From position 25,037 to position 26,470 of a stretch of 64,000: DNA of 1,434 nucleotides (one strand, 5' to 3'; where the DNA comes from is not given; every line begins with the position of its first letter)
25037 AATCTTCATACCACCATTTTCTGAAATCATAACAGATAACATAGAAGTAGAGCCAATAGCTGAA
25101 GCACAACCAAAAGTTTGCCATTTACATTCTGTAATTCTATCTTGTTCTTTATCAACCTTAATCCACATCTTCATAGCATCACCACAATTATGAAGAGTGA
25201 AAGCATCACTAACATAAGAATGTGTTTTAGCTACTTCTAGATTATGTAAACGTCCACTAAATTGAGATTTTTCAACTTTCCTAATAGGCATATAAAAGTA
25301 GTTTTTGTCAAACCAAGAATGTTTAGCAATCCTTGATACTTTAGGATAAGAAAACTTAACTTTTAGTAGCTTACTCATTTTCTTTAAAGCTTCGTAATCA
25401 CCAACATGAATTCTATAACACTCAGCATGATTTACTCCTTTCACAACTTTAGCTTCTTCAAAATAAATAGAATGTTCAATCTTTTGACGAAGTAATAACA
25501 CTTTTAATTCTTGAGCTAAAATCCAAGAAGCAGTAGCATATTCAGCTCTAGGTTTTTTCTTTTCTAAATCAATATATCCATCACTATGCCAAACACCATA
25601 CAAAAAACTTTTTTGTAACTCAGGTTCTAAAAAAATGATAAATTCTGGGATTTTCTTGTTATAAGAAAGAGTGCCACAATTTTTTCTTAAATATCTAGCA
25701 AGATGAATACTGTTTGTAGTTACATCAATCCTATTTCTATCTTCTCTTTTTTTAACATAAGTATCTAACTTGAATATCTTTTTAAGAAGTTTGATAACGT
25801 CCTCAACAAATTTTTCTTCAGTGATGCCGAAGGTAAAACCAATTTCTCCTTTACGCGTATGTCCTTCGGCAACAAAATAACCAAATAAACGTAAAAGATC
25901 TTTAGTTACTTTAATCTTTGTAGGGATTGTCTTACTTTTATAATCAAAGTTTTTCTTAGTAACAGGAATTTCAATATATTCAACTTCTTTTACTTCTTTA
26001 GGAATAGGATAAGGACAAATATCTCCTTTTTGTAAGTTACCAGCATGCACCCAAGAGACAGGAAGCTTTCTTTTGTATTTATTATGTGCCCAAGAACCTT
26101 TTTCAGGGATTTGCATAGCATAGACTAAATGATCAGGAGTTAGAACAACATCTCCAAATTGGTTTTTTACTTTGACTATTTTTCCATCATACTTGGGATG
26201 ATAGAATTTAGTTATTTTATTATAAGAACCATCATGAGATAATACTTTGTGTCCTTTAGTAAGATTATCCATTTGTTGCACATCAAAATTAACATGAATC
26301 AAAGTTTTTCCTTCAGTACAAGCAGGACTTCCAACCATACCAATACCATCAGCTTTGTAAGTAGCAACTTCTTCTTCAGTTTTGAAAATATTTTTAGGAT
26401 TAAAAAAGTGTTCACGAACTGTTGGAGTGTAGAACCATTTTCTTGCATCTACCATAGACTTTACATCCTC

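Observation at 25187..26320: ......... intein inserted in the Fe-S scaffold IscU at the cluster-ligating Cys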

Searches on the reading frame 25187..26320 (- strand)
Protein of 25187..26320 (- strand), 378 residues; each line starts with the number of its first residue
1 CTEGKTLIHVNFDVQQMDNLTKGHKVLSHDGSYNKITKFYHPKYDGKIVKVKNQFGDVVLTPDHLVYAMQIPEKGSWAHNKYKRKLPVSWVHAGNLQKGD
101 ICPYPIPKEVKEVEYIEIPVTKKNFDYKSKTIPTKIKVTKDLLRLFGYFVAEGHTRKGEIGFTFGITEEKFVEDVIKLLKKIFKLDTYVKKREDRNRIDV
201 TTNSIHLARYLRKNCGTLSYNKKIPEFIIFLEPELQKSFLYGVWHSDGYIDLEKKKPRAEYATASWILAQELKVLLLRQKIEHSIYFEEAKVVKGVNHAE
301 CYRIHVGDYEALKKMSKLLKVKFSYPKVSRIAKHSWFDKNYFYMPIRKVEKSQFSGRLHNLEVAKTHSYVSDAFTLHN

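Call 6: search_protein_families(library=pfam, proteins=[window:25187-26320:-], max_evalue=1)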
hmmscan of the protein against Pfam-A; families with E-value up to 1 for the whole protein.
seq(378 aa): 6 families
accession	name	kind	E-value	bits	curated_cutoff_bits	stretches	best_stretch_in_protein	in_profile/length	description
PF14528.11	LAGLIDADG_3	-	6.1e-15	55.7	22.5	2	235-288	2-55/82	LAGLIDADG-like domain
PF14890.11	Intein_splicing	-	1.6e-05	25.2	35.8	1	6-378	22-155/155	Intein splicing domain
PF05204.19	Hom_end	-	0.00038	21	21.1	1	223-315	1-93/110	Homing endonuclease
PF03161.18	LAGLIDADG_2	-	0.003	18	25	1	129-206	88-166/168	LAGLIDADG DNA endonuclease family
PF10388.15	YkuI_C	-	0.0053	17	26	1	248-352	17-119/166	EAL-domain associated signalling protein domain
PF01079.26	Hint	-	0.012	15.6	29.7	1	1-101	13-113/213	Hint module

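Call 8: search_solved_structures(query=window:25187-26320:-, show_alignments=3, max_evalue=0.1)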
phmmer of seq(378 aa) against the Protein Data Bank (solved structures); distinct sequences matched with E-value up to 0.1: 1.
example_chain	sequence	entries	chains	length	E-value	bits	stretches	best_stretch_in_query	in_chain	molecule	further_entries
2cw7_A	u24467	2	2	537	9.6e-10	41.3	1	136-323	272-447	Endonuclease PI-PkoII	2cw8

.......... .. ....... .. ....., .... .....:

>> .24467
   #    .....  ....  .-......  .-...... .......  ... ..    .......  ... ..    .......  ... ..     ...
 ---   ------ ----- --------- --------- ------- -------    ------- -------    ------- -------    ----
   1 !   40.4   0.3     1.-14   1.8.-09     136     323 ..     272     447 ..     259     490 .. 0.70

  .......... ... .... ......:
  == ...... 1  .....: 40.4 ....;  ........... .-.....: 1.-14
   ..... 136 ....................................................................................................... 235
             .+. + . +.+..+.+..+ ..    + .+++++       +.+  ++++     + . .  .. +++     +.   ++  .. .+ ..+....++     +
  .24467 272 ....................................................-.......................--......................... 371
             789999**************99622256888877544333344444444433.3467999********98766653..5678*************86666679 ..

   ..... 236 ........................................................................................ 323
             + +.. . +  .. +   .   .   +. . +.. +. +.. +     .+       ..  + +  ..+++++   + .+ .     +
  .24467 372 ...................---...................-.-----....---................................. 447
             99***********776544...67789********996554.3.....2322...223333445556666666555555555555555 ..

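Call 11: find_homologous_proteins(query=window:25187-26320:-)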
Query seq(378 aa) (378 aa): 131 proteins with E <= 0.001 among 2423 candidates; the best 120 are listed.
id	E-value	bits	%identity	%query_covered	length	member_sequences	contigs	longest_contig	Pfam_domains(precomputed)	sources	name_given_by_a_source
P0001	1.9e-254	862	100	100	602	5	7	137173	PF14528.12,PF01592.22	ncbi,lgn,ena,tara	tara:strand:+ start:28211 stop:30019 length:1809 start_codon:yes stop_codon:yes gene_type:complete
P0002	8.6e-174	596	68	100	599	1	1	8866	PF04324.21,PF14528.12,PF01592.22,PF14890.12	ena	-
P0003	2.6e-172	591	67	100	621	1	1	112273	PF05204.20,PF14528.12,PF01592.22,PF14890.12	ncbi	-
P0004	4.0e-166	571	66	100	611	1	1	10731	PF05204.20,PF14528.12,PF01592.22,PF14890.12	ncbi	-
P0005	1.6e-162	559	64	100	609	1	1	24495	PF14528.12,PF01592.22,PF14890.12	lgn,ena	-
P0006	2.9e-159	548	63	100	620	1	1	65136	PF14528.12,PF01592.22,PF14890.12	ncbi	-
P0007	1.3e-158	546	61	100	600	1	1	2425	PF05204.20,PF04324.21,PF14528.12,PF01592.22,PF14890.12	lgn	-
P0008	1.2e-141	490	57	100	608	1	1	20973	PF14528.12,PF01592.22,PF14890.12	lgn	-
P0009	1.6e-137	477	57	96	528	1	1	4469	PF04324.21,PF14528.12,PF01592.22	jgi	jgi:NifU-like protein involved in Fe-S cluster formation/bacterioferritin-associated ferredoxin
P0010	2.2e-137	476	57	96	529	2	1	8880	PF04324.21,PF14528.12,PF01592.22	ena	-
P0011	2.2e-136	473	56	100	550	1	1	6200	PF05204.20,PF14528.12,PF01592.22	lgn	-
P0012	2.2e-136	473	56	100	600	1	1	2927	PF04324.21,PF14528.12,PF01592.22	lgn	-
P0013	6.0e-128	445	51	100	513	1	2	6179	PF14528.12,PF01592.22,PF14890.12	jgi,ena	-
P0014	8.2e-121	422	49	100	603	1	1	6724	PF05204.20,PF04324.21,PF14528.12,PF01592.22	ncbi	-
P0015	3.5e-113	397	45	100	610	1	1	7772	PF04324.21,PF14528.12,PF01592.22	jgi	jgi:NifU-like protein involved in Fe-S cluster formation/bacterioferritin-associated ferredoxin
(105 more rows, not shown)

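Call 15: list_cluster_members(proteins=[P0001, P0003, P0006])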
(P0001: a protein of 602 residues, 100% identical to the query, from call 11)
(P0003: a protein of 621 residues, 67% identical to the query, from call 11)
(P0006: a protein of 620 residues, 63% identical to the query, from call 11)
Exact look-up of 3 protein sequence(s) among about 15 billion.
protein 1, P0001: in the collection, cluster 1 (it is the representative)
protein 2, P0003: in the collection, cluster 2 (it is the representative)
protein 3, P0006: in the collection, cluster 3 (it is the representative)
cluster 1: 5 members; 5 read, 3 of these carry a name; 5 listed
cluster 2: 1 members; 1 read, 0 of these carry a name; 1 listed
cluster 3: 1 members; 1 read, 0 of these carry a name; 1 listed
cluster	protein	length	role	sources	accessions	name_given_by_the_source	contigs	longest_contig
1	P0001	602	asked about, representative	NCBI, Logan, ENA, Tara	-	strand:+ start:28211 stop:30019 length:1809 start_codon:yes stop_codon:yes ...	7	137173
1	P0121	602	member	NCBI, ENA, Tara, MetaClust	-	strand:+ start:721 stop:2529 length:1809 start_codon:yes stop_codon:yes gene_type:complete | TARA_039_MES_0.1-0.22_scaffold135426_1_gene207296 COG1372,COG1379 ""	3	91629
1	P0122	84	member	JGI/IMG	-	NifU-like protein involved in Fe-S cluster formation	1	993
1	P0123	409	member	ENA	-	-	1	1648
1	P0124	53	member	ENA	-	-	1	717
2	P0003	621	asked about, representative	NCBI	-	-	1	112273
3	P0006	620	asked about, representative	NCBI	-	-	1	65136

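Call 35: find_related_loci(query=A2, collection=genome_contigs, flank=4000)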
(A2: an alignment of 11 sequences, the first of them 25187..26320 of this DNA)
Query A2 (378 aa) in genome_contigs; peptide patterns used: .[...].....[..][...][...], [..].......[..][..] (x = any residue, [..] = any of these).
139 stretches matched a pattern; 92 encode a relative of the query (tblastn E <= 1e-3); the best 80 are kept; 80 distinct loci.
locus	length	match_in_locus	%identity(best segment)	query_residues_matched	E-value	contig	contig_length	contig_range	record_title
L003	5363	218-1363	65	1-378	3e-172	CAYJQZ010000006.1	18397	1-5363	MAG TPA_asm: Candidatus Woesearchaeota archaeon isolate ERP125453_co1_329 genome assembly, contig: NODE_3022_length_1839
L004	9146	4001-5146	66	1-378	3e-175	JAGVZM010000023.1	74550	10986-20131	Candidatus Woesearchaeota archaeon isolate RIFCSPHIGHO2_02_FULL_29_10 rifcsphigho2_02_scaffold_1638, whole genome shotgu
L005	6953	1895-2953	63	31-378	3e-149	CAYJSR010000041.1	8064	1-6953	MAG TPA_asm: Candidatus Woesearchaeota archaeon isolate ERP125453_co1_330 genome assembly, contig: NODE_11043_length_806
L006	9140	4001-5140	56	1-378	1e-147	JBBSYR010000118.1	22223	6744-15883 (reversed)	MAG: Nanoarchaeota archaeon isolate H43-bin213_1 H43_bin213_1_000000000118, whole genome shotgun sequence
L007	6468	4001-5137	47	1-378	8e-125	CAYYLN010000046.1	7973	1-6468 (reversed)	MAG TPA_asm: uncultured Methanosarcinales archaeon isolate binchicken_co38_1403 genome assembly, contig: NODE_19271_leng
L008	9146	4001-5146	45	1-378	7e-115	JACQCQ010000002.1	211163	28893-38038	MAG: Candidatus Sungiibacteriota bacterium isolate NC_groundwater_972_Pr1_S-0.2um_49_27 Montesol18-Sp2_coassembly_scaffo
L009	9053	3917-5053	46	1-378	1e-110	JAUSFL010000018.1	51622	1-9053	MAG: Candidatus Iainarchaeum archaeon isolate E14_maxbin.308 E14_k141_284749, whole genome shotgun sequence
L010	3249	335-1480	43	1-378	9e-110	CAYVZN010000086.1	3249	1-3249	MAG TPA_asm: uncultured Candidatus Saccharibacteria bacterium isolate binchicken_co21_294 genome assembly, contig: NODE_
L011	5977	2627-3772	45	1-378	4e-106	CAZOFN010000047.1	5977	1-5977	MAG TPA_asm: uncultured Candidatus Saccharibacteria bacterium isolate SRP269290_co3_860 genome assembly, contig: NODE_19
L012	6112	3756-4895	43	1-378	1e-104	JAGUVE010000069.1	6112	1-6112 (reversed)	MAG: Parcubacteria group bacterium isolate DeMMO5_22 c_000000002611, whole genome shotgun sequence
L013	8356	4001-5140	44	1-378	4e-104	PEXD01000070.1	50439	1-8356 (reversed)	MAG: Candidatus Woesearchaeota archaeon CG07_land_8_20_14_0_80_44_23 CG07_land_8_20_14_0.80_scaffold_248_c, whole genome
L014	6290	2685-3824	45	1-378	3e-104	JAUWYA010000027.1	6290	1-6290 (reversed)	MAG: Candidatus Nealsonbacteria bacterium isolate CSMAG_2698 CSMAG_2698_k141_595432_length_6290_cov_8.9428, whole genome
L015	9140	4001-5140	43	1-378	4e-102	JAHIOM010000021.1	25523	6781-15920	MAG: Patescibacteria group bacterium isolate KR13_S3.mb.134 KR13_S3.mb.134_k141_317705, whole genome shotgun sequence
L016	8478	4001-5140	43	1-378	2e-101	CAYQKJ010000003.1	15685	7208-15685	MAG TPA_asm: uncultured Methanosarcinales archaeon isolate SRP098346_co1_64 genome assembly, contig: NODE_4055_length_15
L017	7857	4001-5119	42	8-378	6e-100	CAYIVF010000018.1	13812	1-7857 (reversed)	MAG TPA_asm: uncultured Candidatus Saccharibacteria bacterium isolate ERP119705_co5_43 genome assembly, contig: NODE_555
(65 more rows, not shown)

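Call 53: search_protein_representatives(protein=window:25187-26320:-)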
Query: 378 residues. Proteins with E-value up to 0.001 (for the whole library): 5503; up to 1e-10: 1901; up to 1e-30: 114. The best 150 are listed.
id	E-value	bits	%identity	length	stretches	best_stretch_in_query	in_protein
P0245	7.9e-91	321.4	44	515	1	6-378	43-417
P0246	8.8e-87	308.1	40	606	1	5-378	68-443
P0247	4.3e-86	305.8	42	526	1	18-378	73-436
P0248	5.1e-86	305.5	42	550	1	6-378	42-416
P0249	3.4e-84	299.6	38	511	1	7-378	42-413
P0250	9.7e-83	294.8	44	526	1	19-378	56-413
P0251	3.7e-76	273.1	27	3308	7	3-377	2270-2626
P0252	1.1e-69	251.9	37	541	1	2-378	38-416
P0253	1.0e-68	248.6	38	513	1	1-378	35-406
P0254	1.3e-67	245.0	40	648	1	5-378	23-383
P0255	1.5e-66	241.5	38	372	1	6-326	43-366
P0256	2.2e-63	231.1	42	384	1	88-378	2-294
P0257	4.1e-62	226.9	36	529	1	13-378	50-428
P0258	1.3e-61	225.2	41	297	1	9-292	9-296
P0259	2.2e-58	214.6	35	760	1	6-378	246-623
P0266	3.0e-51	191.2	38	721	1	3-378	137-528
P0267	1.4e-49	185.6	30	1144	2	6-378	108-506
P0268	5.0e-48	180.5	30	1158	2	18-378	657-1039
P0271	2.2e-46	175.1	34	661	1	17-378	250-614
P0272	5.7e-46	173.8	32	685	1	1-372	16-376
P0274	7.8e-44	166.7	31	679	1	24-378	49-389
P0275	1.0e-43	166.3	35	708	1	8-378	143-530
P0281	2.8e-40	155.0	31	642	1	5-378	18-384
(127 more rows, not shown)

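Call 54: search_protein_families(library=pfam, proteins=[P0254, P0259, P0266, P0267, P0268, P0271, P0272, P0274, P0275, P0281], max_evalue=0.000001)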
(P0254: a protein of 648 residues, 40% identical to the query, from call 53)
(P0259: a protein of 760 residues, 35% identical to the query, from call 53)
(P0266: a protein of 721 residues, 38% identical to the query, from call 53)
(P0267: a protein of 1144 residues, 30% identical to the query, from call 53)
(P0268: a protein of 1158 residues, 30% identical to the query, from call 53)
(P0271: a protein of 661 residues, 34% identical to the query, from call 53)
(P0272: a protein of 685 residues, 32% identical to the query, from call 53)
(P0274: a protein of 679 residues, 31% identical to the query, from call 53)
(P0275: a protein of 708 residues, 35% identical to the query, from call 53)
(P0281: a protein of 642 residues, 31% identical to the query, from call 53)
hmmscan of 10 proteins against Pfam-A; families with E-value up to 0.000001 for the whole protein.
P0254 (648 aa): 4 families
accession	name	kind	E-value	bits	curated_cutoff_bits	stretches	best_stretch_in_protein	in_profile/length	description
PF02775.26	TPP_enzyme_C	-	2.8e-28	99.1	21.9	1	413-560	2-151/151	Thiamine pyrophosphate enzyme, C-terminal TPP binding domain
PF12367.13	PFO_beta_C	-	1.5e-23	83.1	24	1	564-627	1-64/66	Pyruvate ferredoxin oxidoreductase beta subunit C terminal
PF14528.11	LAGLIDADG_3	-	4.3e-14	53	22.5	0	249-319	2-75/82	LAGLIDADG-like domain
PF14890.11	Intein_splicing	-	1.4e-07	31.9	35.8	1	52-383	36-155/155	Intein splicing domain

P0259 (760 aa): 3 families
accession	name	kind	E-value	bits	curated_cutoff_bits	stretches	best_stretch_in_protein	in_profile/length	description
PF03721.20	UDPG_MGDP_dh_N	-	1.6e-50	171.7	27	1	4-182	2-178/187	UDP-glucose/GDP-mannose dehydrogenase family, NAD binding domain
PF00984.24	UDPG_MGDP_dh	-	2.9e-15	56.6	25.4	1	186-242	10-64/94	UDP-glucose/GDP-mannose dehydrogenase family, central domain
PF14528.11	LAGLIDADG_3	-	4.6e-12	46.5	22.5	0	480-561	2-79/82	LAGLIDADG-like domain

P0266 (721 aa): 8 families
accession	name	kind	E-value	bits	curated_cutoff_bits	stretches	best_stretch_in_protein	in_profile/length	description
PF07992.20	Pyr_redox_2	-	4.8e-39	135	26.1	2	524-680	128-280/291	Pyridine nucleotide-disulphide oxidoreductase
PF13738.12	Pyr_redox_3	-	1.3e-16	61.2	30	1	534-657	162-295/305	Pyridine nucleotide-disulphide oxidoreductase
PF14528.11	LAGLIDADG_3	-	4.4e-10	40.1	22.5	0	382-425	5-52/82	LAGLIDADG-like domain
PF00070.33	Pyr_redox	-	6.1e-09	36.7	22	1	539-610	2-80/82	Pyridine nucleotide-disulphide oxidoreductase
PF14890.11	Intein_splicing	-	2.7e-07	30.9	35.8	0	168-528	36-155/155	Intein splicing domain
PF00890.30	FAD_binding_2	-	3.1e-07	30.4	20.4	0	6-59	1-56/414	FAD binding domain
PF01266.30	DAO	-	3.6e-07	30.5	27.9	0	6-46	1-43/353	FAD dependent oxidoreductase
PF12831.13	FAD_oxidored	-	5.8e-07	29.6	27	0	6-53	1-53/416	FAD dependent oxidoreductase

P0267 (1144 aa): 3 families
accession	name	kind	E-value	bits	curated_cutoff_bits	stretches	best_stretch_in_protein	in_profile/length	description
PF14528.11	LAGLIDADG_3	-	1.2e-19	70.8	22.5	0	362-410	3-55/82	LAGLIDADG-like domain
PF13403.11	Hint_2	-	2.6e-12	47.8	28.4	0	102-146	1-45/147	Hint domain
PF14890.11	Intein_splicing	-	5.7e-11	42.9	35.8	0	127-506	24-155/155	Intein splicing domain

P0268 (1158 aa): 4 families
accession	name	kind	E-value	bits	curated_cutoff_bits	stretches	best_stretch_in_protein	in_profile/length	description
PF14528.11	LAGLIDADG_3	-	2.5e-24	85.8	22.5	0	414-498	2-75/82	LAGLIDADG-like domain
PF13403.11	Hint_2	-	5.9e-13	49.9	28.4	0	640-702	2-62/147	Hint domain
PF14890.11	Intein_splicing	-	2.1e-09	37.8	35.8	0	675-1039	38-155/155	Intein splicing domain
PF01555.25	N6_N4_Mtase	-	3.1e-07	31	26.7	0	1047-1120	13-80/221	DNA methylase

P0271 (661 aa): 3 families
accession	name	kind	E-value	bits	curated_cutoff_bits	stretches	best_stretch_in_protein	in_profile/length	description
PF03721.20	UDPG_MGDP_dh_N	-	1.1e-17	64.7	27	1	39-147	67-178/187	UDP-glucose/GDP-mannose dehydrogenase family, NAD binding domain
PF00984.24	UDPG_MGDP_dh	-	2.1e-16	60.2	25.4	1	171-235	1-64/94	UDP-glucose/GDP-mannose dehydrogenase family, central domain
PF14528.11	LAGLIDADG_3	-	2e-14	54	22.5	1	477-556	4-81/82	LAGLIDADG-like domain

P0272 (685 aa): 4 families
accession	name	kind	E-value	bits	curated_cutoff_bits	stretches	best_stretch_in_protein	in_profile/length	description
PF02775.26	TPP_enzyme_C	-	4.1e-29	101.8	21.9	1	412-559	2-151/151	Thiamine pyrophosphate enzyme, C-terminal TPP binding domain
PF14528.11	LAGLIDADG_3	-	5.5e-13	49.4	22.5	1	247-324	2-82/82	LAGLIDADG-like domain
PF12367.13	PFO_beta_C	-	1.1e-10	41.9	24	1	563-649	1-63/66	Pyruvate ferredoxin oxidoreductase beta subunit C terminal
PF14890.11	Intein_splicing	-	3e-08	34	35.8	1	47-374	34-147/155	Intein splicing domain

P0274 (679 aa): 3 families
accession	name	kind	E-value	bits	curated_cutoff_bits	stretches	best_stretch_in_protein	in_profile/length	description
PF02775.26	TPP_enzyme_C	-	1.3e-24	87.1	21.9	1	419-566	2-151/151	Thiamine pyrophosphate enzyme, C-terminal TPP binding domain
PF14528.11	LAGLIDADG_3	-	3.7e-15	56.4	22.5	1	257-323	3-72/82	LAGLIDADG-like domain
PF12367.13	PFO_beta_C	-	6.5e-11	42.6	24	1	570-649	1-61/66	Pyruvate ferredoxin oxidoreductase beta subunit C terminal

P0275 (708 aa): 5 families
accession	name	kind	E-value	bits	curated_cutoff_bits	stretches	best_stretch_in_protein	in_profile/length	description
PF07992.20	Pyr_redox_2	-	1.9e-42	146.1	26.1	2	527-689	129-291/291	Pyridine nucleotide-disulphide oxidoreductase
PF13738.12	Pyr_redox_3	-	4.8e-20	72.5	30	1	533-672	158-305/305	Pyridine nucleotide-disulphide oxidoreductase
PF14528.11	LAGLIDADG_3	-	3.9e-15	56.3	22.5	1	382-435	3-59/82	LAGLIDADG-like domain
PF00070.33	Pyr_redox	-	9e-10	39.4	22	1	542-614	3-79/82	Pyridine nucleotide-disulphide oxidoreductase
PF14890.11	Intein_splicing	-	3e-08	34.1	35.8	1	171-530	38-155/155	Intein splicing domain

P0281 (642 aa): 3 families
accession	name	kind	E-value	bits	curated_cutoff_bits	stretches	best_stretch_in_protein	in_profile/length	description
PF02350.25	Epimerase_2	-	9.7e-39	133.6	30.6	1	380-613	70-311/347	UDP-N-acetylglucosamine 2-epimerase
PF14528.11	LAGLIDADG_3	-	1.3e-09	38.6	22.5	1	248-316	4-73/82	LAGLIDADG-like domain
PF14890.11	Intein_splicing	-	3.6e-09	37.1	35.8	1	104-384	77-155/155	Intein splicing domain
